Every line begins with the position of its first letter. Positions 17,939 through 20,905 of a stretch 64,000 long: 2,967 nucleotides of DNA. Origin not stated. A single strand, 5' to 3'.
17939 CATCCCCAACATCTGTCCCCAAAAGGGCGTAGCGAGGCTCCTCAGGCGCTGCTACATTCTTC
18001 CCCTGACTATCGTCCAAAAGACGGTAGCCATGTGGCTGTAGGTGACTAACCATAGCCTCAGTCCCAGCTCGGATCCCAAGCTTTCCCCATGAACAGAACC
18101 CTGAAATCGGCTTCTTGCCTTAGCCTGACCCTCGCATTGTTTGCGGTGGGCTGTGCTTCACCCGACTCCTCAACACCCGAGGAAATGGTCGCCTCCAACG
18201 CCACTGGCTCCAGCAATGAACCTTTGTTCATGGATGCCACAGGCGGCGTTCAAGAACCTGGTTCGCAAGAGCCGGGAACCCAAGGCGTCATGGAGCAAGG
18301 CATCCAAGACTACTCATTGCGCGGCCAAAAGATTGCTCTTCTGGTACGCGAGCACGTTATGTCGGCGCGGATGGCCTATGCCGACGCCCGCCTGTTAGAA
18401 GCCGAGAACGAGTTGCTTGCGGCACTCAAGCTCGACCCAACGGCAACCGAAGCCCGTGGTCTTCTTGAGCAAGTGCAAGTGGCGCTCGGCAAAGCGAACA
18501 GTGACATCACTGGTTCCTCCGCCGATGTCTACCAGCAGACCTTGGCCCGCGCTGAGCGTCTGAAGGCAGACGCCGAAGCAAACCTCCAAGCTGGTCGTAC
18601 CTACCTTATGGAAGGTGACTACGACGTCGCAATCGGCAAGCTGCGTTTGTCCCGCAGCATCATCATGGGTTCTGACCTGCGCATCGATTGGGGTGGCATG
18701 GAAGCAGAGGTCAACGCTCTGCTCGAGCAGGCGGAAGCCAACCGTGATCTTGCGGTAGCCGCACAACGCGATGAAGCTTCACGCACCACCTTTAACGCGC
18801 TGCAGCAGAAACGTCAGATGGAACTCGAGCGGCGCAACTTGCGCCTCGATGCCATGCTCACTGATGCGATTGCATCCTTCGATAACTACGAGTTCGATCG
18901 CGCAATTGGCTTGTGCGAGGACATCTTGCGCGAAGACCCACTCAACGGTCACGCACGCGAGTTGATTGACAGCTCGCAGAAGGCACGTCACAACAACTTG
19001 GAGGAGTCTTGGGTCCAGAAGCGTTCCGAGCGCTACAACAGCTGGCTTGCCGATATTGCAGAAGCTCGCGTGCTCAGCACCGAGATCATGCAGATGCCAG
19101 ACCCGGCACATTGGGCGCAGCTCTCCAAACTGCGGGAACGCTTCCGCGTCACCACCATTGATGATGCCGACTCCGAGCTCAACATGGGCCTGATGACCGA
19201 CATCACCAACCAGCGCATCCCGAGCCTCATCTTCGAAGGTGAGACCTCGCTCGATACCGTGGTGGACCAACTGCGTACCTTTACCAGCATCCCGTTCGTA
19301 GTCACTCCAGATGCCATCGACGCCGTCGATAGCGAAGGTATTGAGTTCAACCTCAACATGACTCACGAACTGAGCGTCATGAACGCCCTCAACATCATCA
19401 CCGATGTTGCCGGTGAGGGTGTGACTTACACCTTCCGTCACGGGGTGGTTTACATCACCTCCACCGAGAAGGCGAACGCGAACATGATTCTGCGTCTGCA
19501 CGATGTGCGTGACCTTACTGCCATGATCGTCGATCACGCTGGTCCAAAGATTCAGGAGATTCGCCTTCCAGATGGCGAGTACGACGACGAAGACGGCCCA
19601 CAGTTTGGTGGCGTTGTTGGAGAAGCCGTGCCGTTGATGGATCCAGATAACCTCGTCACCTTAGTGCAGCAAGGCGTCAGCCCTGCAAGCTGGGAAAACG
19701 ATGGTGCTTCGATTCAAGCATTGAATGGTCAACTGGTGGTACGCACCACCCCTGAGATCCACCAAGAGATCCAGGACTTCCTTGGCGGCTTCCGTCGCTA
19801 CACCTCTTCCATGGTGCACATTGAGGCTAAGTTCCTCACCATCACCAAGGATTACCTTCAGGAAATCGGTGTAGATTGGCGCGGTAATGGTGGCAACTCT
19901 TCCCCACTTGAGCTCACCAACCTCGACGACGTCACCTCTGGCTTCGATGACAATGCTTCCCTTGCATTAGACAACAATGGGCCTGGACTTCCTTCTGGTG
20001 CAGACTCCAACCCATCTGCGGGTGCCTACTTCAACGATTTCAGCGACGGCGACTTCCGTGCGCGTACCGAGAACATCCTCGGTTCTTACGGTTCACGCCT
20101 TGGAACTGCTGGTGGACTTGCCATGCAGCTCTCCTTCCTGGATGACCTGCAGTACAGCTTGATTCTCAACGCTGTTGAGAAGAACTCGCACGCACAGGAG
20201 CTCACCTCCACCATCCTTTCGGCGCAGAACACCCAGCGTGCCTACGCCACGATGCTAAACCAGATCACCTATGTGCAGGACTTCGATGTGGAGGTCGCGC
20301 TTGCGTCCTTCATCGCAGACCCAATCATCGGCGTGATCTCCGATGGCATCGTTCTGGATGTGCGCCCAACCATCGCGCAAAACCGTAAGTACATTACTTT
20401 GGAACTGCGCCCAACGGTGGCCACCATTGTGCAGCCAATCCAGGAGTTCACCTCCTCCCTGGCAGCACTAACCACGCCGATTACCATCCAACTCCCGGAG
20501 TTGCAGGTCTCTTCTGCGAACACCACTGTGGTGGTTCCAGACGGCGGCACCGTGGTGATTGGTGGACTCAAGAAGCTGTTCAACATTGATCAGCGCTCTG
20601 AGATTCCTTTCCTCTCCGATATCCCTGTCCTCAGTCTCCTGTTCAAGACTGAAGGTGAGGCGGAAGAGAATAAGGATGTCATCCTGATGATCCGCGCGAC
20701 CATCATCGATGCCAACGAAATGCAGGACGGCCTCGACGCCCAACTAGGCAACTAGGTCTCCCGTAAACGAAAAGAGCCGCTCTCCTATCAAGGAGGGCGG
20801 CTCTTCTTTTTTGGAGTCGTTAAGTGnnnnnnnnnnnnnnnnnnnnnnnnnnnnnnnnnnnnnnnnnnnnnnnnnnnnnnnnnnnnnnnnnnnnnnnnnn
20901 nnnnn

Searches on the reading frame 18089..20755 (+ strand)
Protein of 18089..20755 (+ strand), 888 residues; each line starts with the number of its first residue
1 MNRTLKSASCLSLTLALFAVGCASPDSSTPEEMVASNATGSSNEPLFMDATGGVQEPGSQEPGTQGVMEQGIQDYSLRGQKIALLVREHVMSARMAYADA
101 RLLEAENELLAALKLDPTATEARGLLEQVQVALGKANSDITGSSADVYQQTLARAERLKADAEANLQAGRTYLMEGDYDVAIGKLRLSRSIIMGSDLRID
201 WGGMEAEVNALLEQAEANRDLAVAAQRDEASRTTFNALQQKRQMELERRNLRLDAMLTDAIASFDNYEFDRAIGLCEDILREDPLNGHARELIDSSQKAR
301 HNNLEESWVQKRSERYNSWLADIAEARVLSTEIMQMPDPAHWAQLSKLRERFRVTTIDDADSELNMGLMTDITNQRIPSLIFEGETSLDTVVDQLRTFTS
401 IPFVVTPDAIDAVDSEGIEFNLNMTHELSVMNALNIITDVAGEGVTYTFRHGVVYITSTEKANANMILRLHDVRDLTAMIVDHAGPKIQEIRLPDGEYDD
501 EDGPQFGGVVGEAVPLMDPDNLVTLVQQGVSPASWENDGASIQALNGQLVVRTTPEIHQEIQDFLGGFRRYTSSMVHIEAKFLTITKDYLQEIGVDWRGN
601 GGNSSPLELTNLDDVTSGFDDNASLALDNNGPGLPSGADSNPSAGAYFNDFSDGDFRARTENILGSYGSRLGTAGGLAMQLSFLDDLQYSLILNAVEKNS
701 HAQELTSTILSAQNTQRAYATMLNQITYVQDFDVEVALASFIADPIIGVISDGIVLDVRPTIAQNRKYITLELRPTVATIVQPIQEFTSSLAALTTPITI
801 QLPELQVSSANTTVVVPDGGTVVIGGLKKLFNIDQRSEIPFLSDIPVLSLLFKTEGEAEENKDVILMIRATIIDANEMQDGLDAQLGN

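Call 24: search_protein_families(library=pfam, proteins=[window:18089-20755:+], max_evalue=0.01)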
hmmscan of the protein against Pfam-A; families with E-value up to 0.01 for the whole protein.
window:18089-20755:+ (888 aa): 1 family
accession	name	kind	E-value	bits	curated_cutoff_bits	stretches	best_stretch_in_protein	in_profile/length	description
PF00263.26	Secretin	-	8.1e-24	84.6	27.5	1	695-874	1-169/169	Bacterial type II and III secretion system protein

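Call 62: find_homologous_proteins(query=window:18089-20755:+, max_evalue=1e-10)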
Query window:18089-20755:+ (888 aa): 68 proteins with E <= 1e-10 among 8000 candidates.
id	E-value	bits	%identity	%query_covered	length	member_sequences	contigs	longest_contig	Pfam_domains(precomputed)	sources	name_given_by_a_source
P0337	0.0e+0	1950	100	100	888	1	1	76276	PF00263.27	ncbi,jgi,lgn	ncbi:MAG: hypothetical protein QM477_02135 [Planctomycetota bacterium]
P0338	0.0e+0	1765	90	100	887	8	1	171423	PF00263.27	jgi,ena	-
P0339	0.0e+0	1681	86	100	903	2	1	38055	PF00263.27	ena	-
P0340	0.0e+0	1640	83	100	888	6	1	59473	PF00263.27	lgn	-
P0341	0.0e+0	1613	83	100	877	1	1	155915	PF00263.27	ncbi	-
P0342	0.0e+0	1600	86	95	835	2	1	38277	PF00263.27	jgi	jgi:type II secretory pathway component GspD/PulD (secretin)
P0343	0.0e+0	1406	73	100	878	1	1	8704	PF00263.27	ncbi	-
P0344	0.0e+0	1404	73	100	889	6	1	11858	PF00263.27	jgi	jgi:type II secretory pathway component GspD/PulD (secretin)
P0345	0.0e+0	1387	72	100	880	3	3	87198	PF00263.27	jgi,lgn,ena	jgi:type II secretory pathway component GspD/PulD (secretin)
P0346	0.0e+0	1385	72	100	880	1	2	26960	PF00263.27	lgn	-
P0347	0.0e+0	1384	72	100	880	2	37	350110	PF00263.27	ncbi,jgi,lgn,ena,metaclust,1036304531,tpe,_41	jgi:type II secretory pathway component GspD/PulD (secretin)|metaclust:\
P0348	0.0e+0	1338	71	100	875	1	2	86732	PF00263.27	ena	-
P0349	0.0e+0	1288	69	100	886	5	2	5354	PF00263.27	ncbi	-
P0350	0.0e+0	1245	69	92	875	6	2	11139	PF00263.27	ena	-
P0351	0.0e+0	1244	67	100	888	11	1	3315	PF00263.27,PF07719.24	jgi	jgi:tetratricopeptide (TPR) repeat protein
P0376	0.0e+0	1032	56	99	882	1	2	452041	PF00263.27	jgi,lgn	-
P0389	7.6e-279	946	53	99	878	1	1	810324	PF00263.27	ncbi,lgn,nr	ncbi:MAG: hypothetical protein DWQ01_13890 [Planctomycetota bacterium]|nr:MAG: hypothetical protein 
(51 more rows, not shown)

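Call 63: find_encoding_contigs(protein=P0389, flank=10000, max_places=1)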
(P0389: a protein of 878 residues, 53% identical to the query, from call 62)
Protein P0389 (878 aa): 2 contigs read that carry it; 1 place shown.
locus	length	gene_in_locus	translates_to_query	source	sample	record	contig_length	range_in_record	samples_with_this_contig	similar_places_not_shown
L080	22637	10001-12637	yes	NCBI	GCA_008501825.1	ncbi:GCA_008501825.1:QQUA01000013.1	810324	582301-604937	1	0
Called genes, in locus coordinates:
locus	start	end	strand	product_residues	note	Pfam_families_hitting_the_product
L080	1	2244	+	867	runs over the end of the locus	PF07719:TPR_2 (faint), PF13414:TPR_11 (faint), PF00263:Secretin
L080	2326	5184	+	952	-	-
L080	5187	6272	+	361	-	PF14559:TPR_19 (faint), PF13174:TPR_6 (faint), PF13428:TPR_14 (faint), PF13432:TPR_16 (faint)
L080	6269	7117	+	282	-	PF01618:MotA_ExbB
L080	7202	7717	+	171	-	PF02472:ExbD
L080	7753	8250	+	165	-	PF02472:ExbD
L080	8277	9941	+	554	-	PF00282:Pyridoxal_deC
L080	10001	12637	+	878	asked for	PF00263:Secretin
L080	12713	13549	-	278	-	PF00702:Hydrolase, PF13419:HAD_2, PF13242:Hydrolase_like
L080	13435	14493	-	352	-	PF00005:ABC_tran, PF02463:SMC_N (faint), PF13304:AAA_21 (faint), PF13401:AAA_22 (faint), PF08352:oligo_HPY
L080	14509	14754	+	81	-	-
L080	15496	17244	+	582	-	PF00496:SBP_bac_5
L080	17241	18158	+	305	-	PF00528:BPD_transp_1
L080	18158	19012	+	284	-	PF00528:BPD_transp_1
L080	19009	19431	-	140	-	-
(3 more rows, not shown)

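Call 64: find_encoding_contigs(protein=P0376, flank=10000, max_places=1)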
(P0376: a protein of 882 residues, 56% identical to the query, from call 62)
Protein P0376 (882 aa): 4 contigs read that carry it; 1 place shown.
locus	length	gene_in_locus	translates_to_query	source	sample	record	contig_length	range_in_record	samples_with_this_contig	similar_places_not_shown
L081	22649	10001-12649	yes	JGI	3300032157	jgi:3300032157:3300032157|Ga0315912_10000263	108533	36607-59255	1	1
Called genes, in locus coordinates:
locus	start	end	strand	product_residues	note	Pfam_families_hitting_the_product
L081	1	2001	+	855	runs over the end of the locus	PF07719:TPR_2 (faint), PF13414:TPR_11 (faint), PF14559:TPR_19 (faint), PF00263:Secretin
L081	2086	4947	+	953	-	PF14559:TPR_19 (faint)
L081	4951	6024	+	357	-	-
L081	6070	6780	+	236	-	PF01618:MotA_ExbB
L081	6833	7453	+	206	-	PF02472:ExbD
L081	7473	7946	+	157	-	PF02472:ExbD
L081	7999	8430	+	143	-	PF02472:ExbD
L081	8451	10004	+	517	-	PF00282:Pyridoxal_deC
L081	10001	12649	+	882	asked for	PF00263:Secretin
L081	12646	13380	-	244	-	PF00702:Hydrolase, PF12710:HAD (weak), PF13419:HAD_2, PF13242:Hydrolase_like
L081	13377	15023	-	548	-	PF00005:ABC_tran, PF13401:AAA_22 (faint), PF13555:AAA_29 (faint), PF20703:nSTAND1 (faint), PF13304:AAA_21 (faint), PF08352:oligo_HPY (faint), PF00005:ABC_tran, PF02463:SMC_N (weak)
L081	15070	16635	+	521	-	PF00496:SBP_bac_5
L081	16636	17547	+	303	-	PF00528:BPD_transp_1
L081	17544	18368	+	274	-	PF00528:BPD_transp_1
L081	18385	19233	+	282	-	PF00892:EamA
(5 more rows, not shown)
